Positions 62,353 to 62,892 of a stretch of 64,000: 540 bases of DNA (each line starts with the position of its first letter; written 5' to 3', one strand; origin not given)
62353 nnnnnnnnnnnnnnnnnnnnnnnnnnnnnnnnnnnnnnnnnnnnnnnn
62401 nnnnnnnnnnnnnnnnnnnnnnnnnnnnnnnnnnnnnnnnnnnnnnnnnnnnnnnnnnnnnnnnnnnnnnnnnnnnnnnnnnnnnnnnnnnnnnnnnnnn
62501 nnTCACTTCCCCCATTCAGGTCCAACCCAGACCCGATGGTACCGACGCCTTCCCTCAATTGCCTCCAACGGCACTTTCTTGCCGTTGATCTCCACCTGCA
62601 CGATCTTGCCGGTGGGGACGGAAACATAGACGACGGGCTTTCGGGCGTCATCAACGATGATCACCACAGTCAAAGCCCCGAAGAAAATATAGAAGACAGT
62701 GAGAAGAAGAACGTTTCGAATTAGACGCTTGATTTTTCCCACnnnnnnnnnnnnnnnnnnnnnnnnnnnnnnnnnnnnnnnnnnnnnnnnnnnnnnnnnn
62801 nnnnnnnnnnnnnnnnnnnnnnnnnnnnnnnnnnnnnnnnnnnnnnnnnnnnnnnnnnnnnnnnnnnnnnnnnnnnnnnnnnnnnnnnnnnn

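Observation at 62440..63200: GC-rich (~52-55%) islet encoding two small proteins with perfect Shine-Dalgarno sequences and hairpin terminators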

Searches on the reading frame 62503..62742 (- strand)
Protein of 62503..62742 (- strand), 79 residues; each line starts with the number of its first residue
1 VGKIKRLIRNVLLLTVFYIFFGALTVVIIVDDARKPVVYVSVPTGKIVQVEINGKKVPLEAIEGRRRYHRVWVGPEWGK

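Call 9: search_protein_families(library=pfam, proteins=[window:62503-62742:-], max_evalue=1)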
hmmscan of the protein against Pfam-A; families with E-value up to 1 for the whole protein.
window:62503-62742:- (79 aa): 0 families

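Call 11: find_homologous_proteins(query=window:62503-62742:-, max_evalue=0.01)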
Query window:62503-62742:- (79 aa): 1 proteins with E <= 0.01 among 1 candidates.
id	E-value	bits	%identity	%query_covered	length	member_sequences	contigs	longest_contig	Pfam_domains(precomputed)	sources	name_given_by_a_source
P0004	4.5e-44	165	99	100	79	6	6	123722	-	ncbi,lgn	-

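Call 14: find_encoding_contigs(protein=P0004, flank=6000)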
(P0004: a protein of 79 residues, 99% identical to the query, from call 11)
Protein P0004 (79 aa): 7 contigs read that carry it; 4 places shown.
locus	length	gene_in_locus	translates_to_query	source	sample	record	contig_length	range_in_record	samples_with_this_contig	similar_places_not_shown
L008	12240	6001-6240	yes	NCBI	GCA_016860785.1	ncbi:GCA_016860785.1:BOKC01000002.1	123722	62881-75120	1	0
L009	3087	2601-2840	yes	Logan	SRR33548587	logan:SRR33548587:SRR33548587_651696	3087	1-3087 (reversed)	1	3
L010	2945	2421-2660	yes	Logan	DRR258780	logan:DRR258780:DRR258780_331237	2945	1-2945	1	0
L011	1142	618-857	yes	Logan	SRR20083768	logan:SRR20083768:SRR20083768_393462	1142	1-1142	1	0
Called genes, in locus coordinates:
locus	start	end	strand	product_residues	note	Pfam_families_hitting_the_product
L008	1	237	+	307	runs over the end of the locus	PF00106:adh_short (weak), PF01073:3Beta_HSD, PF01370:Epimerase, PF02719:Polysacc_synt_2, PF04321:RmlD_sub_bind, PF05368:NmrA, PF16363:GDP_Man_Dehyd, PF13460:NAD_binding_10, +1 more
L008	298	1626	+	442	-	PF21760:SecD_1st, PF22599:SecDF_P1_head, PF02355:SecD_SecF_C, PF03176:MMPL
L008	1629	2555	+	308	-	PF07549:Sec_GG (weak), PF02355:SecD_SecF_C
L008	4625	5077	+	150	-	PF00961:LAGLIDADG_1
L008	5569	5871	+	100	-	-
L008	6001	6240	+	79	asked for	-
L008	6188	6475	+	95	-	-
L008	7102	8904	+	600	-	-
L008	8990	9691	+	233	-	PF01797:Y1_Tnp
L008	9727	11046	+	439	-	PF21799:MurD-like_N, PF08245:Mur_ligase_M, PF02875:Mur_ligase_C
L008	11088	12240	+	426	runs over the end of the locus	PF01225:Mur_ligase, PF08245:Mur_ligase_M, PF02875:Mur_ligase_C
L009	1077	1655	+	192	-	PF00961:LAGLIDADG_1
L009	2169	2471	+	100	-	-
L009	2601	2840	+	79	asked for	-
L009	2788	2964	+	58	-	-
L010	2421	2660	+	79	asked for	-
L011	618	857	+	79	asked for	-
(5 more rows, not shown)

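Call 24: search_protein_families(library=phrogs, proteins=[window:62503-62742:-], max_evalue=1)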
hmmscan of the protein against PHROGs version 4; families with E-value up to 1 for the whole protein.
window:62503-62742:- (79 aa): 5 families
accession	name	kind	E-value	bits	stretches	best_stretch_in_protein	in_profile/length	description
phrog_8293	-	unknown function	0.00045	21.4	1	9-73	7-74/75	-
phrog_14626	-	unknown function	0.018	16.3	1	21-73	70-120/121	-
phrog_9134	-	unknown function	0.06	14.4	1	35-68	19-53/68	-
phrog_1620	-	moron, auxiliary metabolic gene and host takeover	0.14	13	1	44-60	71-87/200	Hdf-like antirestriction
phrog_28057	-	unknown function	0.29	11.9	1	21-54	29-57/62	-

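Call 25: search_dna_similar(query=window:62503-62742:-, collection=phages, mode=protein, max_evalue=10)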
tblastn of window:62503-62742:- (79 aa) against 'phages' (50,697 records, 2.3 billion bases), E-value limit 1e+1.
Records with a match: 7; places in all: 7; records where one place covers at least 80% of the query: 2.
Best place of each record, by identity: <60% 7.
By first word of the organism name: Xanthomonas 6; Stenotrophomonas 1.
By host as written in the record: Xanthomonas sp. 2; - 2; Xanthomonas arboricola pv. juglandis IVIA 1317-1a 2; Stenotrophomonas maltophilia D1585 1.
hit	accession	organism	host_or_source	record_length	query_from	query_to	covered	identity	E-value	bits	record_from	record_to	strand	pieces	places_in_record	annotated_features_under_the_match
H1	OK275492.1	Xanthomonas phage FMYAK-P1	Xanthomonas sp.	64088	7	73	85%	30.6%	7e+0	30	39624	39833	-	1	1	hypothetical protein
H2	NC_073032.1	Xanthomonas phage FMYAK-P1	Xanthomonas sp.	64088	7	73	85%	30.6%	7e+0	30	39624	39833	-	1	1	hypothetical protein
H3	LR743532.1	Xanthomonas phage Bosa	Phage obtained from sewage water ...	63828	19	73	70%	30.0%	5e+0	30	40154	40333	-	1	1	hypothetical protein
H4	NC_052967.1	Xanthomonas phage Bosa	Phage obtained from sewage water ...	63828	19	73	70%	30.0%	5e+0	30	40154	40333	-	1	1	hypothetical protein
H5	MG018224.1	Stenotrophomonas phage DLP4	Stenotrophomonas maltophilia D1585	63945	19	73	70%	30.0%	6e+0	30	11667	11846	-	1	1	hypothetical protein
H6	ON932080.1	Xanthomonas phage vB_Xar_IVIA-DoCa6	Xanthomonas arboricola pv. juglandis ...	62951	19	73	70%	30.0%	8e+0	30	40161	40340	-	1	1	hypothetical protein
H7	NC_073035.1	Xanthomonas phage vB_Xar_IVIA-DoCa6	Xanthomonas arboricola pv. juglandis ...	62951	19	73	70%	30.0%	8e+0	30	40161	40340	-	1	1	hypothetical protein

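Call 31: search_protein_representatives(protein=window:62503-62742:-)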
Query: 79 residues. Proteins with E-value up to 0.001 (for the whole library): 8; up to 1e-10: 1; up to 1e-30: 0. The best 8 are listed.
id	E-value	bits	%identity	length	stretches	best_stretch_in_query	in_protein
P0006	7.8e-18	80.3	57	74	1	1-72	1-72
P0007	4.1e-06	43.0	45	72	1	1-73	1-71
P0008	4.1e-05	39.8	34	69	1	7-73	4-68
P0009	6.8e-05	39.1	45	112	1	5-73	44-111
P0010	1.5e-04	38.0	44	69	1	11-73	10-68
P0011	1.8e-04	37.7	53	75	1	23-73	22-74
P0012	2.9e-04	37.1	23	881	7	17-62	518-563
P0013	5.1e-04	36.3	42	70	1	16-73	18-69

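Call 33: list_cluster_members(proteins=[P0006, P0007, P0008, P0009, P0010, P0011, P0013, P0004, P0005, P0003])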
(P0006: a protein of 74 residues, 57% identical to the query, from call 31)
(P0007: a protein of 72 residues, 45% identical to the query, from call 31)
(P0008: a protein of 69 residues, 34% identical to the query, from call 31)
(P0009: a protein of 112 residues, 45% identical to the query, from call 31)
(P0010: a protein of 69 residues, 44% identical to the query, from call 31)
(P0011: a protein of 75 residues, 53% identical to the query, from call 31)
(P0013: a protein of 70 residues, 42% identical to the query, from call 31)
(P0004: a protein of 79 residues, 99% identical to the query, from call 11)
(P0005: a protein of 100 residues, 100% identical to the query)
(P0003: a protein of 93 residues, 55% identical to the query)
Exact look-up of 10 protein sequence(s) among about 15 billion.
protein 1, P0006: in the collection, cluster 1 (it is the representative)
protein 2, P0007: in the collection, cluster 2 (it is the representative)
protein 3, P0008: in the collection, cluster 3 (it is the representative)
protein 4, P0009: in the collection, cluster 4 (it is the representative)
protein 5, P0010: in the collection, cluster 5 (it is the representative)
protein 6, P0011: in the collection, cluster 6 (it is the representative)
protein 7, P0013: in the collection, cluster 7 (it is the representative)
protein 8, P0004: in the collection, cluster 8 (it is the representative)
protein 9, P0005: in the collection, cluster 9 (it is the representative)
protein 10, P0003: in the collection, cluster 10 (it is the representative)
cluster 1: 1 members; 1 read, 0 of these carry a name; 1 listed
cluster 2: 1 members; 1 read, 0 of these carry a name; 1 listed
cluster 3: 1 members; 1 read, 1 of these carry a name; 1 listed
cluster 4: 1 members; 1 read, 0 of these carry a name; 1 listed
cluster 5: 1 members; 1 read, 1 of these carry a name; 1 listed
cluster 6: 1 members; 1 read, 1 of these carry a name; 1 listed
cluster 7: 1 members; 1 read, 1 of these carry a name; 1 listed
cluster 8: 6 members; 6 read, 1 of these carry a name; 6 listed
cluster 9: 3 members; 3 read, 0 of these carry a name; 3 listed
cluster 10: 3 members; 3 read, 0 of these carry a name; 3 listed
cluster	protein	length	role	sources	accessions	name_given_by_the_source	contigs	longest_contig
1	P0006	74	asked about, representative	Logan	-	-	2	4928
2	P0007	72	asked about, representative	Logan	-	-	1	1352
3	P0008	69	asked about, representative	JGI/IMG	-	hypothetical protein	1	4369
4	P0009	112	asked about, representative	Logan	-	-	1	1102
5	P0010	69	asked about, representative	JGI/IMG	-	hypothetical protein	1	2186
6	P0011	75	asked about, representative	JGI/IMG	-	hypothetical protein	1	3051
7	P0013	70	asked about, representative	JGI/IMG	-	hypothetical protein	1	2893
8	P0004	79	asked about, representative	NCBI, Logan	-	-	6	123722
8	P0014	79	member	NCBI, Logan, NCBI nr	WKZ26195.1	MAG: hypothetical protein QY304_02220 [Candidatus Paceibacterota bacterium]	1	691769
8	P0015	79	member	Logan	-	-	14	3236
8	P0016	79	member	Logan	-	-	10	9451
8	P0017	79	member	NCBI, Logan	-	-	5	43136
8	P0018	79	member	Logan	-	-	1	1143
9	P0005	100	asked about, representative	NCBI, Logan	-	-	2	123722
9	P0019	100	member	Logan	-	-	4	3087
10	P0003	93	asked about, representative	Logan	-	-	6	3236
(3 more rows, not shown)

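Call 34: find_encoding_contigs(protein=P0006, flank=5000)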
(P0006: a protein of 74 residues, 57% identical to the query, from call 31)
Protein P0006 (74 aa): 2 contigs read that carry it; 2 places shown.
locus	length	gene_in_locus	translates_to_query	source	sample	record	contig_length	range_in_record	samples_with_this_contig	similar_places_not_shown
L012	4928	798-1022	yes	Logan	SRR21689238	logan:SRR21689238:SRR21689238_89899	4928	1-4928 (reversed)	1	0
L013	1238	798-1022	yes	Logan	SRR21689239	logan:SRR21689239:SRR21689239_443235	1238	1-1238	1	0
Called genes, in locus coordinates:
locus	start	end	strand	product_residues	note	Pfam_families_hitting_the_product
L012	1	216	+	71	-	?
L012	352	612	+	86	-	-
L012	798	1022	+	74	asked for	-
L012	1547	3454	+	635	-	-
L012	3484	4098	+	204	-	-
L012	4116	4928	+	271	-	?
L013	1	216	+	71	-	?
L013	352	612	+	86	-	-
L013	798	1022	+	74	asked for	-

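Call 35: find_encoding_contigs(protein=P0008, flank=5000)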
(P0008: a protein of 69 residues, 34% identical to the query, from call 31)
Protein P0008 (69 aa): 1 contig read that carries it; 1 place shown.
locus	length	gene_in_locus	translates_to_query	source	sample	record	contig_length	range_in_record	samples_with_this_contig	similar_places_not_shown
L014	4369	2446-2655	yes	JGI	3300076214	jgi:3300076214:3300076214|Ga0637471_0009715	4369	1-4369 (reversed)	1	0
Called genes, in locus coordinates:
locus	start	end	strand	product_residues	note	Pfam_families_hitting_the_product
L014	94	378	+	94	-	PF02882:THF_DHG_CYH_C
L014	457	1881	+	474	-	PF10092:DUF2330, PF01471:PG_binding_1 (weak)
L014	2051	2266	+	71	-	-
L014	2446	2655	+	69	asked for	-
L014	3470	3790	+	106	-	PF00076:RRM_1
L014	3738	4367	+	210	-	?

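Call 38: find_encoding_contigs(protein=P0011, flank=5000)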
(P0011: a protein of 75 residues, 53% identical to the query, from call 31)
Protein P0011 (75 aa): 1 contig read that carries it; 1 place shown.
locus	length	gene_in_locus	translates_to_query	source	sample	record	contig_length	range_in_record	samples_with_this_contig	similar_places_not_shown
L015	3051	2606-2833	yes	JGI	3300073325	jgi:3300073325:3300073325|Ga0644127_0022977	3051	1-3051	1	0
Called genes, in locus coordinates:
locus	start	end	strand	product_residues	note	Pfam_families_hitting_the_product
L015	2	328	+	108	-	?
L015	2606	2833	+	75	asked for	-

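Call 39: find_encoding_contigs(protein=P0013, flank=5000)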
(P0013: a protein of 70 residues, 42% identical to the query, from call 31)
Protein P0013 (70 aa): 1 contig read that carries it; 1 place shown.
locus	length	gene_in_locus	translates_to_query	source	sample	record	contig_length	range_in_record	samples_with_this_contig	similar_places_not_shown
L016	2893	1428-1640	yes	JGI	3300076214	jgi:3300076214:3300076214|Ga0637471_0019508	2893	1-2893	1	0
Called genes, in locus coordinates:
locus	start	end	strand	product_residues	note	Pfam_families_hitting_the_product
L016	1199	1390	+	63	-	-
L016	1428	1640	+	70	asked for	-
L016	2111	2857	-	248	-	PF03358:FMN_red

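Call 40: find_encoding_contigs(protein=P0010, flank=5000)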
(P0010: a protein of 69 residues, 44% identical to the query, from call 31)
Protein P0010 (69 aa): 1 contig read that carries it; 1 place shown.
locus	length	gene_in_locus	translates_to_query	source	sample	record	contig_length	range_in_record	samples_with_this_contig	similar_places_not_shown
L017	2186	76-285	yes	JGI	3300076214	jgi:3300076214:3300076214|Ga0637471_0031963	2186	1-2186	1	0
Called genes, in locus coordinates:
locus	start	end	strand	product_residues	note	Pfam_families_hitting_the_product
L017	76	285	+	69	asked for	-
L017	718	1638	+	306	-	PF01544:CorA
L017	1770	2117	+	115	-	PF00076:RRM_1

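Call 60: predict_structure(alignment_id=A1)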
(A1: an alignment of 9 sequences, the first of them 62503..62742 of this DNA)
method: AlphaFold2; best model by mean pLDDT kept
length: 79 residues; sequences in the alignment: 9
mean_pLDDT: 87.2   pTM: 0.55
mean pLDDT of the five models: 87.2, 86.4, 85.1, 84.2, 82.0
residues with pLDDT >= 90: 27; 70-90: 49; 50-70: 3; < 50: 0
segments of 3 or more residues with pLDDT < 50: none
pLDDT, mean of each block of 10 residues (from residue 1): 89 97 93 86 87 86 80 78
secondary structure, 60 per line:
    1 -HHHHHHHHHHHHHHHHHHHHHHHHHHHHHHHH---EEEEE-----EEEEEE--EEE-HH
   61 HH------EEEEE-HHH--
elements in order: H2-33 E37-41 E47-52 E55-57 H59-62 E69-73

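Call 70: find_related_loci(query=window:62503-62742:-, collection=viral_contigs, flank=4000)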
Query window:62503-62742:- (79 aa) in viral_contigs; peptide patterns used: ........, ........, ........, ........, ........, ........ (x = any residue, [..] = any of these).
27 stretches matched a pattern, but none encodes a relative of the query by tblastn (E <= 1e-3).

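Call 74: find_related_loci(query=A4, collection=metagenome_contigs, flank=3000)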
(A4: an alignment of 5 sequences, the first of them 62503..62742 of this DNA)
Query A4 (79 aa) in metagenome_contigs; peptide patterns used: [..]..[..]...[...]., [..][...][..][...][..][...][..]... (x = any residue, [..] = any of these).
559 stretches matched a pattern; 3 encode a relative of the query (tblastn E <= 1e-3); 3 distinct loci.
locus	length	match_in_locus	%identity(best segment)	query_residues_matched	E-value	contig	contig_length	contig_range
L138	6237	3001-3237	97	1-79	2e-48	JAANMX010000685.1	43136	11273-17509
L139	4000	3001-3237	97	1-79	2e-48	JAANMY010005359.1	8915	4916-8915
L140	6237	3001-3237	97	1-79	2e-48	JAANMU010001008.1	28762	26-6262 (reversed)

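Call 81: get_annotated_region(hit=H1, flank=1500)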
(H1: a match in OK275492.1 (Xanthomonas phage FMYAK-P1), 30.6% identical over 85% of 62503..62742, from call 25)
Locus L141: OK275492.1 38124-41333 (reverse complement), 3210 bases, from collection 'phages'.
description: Xanthomonas phage FMYAK-P1, complete genome.
organism: Xanthomonas phage FMYAK-P1 (NCBI taxid 2886031)
taxonomy: Viruses; Duplodnaviria; Heunggongvirae; Uroviricota; Caudoviricetes; Mesyanzhinovviridae; Bradleyvirinae; Bosavirus
host: Xanthomonas sp.; source: water run off; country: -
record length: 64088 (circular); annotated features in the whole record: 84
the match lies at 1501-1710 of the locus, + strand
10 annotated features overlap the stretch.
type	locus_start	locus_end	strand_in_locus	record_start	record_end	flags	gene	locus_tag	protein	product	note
CDS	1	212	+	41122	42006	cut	-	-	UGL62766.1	hypothetical protein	-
CDS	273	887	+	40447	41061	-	-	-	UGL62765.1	hypothetical protein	-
CDS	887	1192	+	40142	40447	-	-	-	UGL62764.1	HIRAN domain-containing protein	-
CDS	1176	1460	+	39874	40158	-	-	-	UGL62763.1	hypothetical protein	-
CDS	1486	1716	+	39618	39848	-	-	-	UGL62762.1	hypothetical protein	-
CDS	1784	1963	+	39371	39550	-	-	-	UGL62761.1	hypothetical protein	-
CDS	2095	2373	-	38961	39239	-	-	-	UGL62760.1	hypothetical protein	-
CDS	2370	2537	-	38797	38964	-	-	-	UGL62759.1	hypothetical protein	-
CDS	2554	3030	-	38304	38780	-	-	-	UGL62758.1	virion structural protein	-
CDS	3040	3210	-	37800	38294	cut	-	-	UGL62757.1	endolysin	-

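Call 96: search_protein_families(library=padloc, proteins=[window:62503-62742:-, P0006], max_evalue=1)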
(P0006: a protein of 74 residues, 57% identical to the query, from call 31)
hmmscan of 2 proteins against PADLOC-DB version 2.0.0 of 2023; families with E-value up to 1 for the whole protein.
window:62503-62742:- (79 aa): 0 families

P0006 (74 aa): 0 families

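Call 97: search_protein_families(library=ncbifam, proteins=[window:62503-62742:-, P0006], max_evalue=1)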
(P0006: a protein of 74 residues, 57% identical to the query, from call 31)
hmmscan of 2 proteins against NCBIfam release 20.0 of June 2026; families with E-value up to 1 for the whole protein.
window:62503-62742:- (79 aa): 1 family
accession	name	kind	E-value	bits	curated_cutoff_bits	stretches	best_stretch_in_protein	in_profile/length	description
NF009727.0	PRK13254.1-1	equivalog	0.12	12.1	126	1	9-57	6-55/144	cytochrome c maturation protein CcmE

P0006 (74 aa): 1 family
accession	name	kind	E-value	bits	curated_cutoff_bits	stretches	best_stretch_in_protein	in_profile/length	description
NF045848.1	MMCAP2_0566_fam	domain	0.012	14.9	90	1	6-35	209-238/322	MMCAP2_0566 family conjugal transfer protein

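Call 100: search_dna_similar(query=window:62503-62742:-, collection=plasmids, mode=protein, max_evalue=1)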
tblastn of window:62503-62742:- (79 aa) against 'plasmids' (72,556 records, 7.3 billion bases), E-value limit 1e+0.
No match.
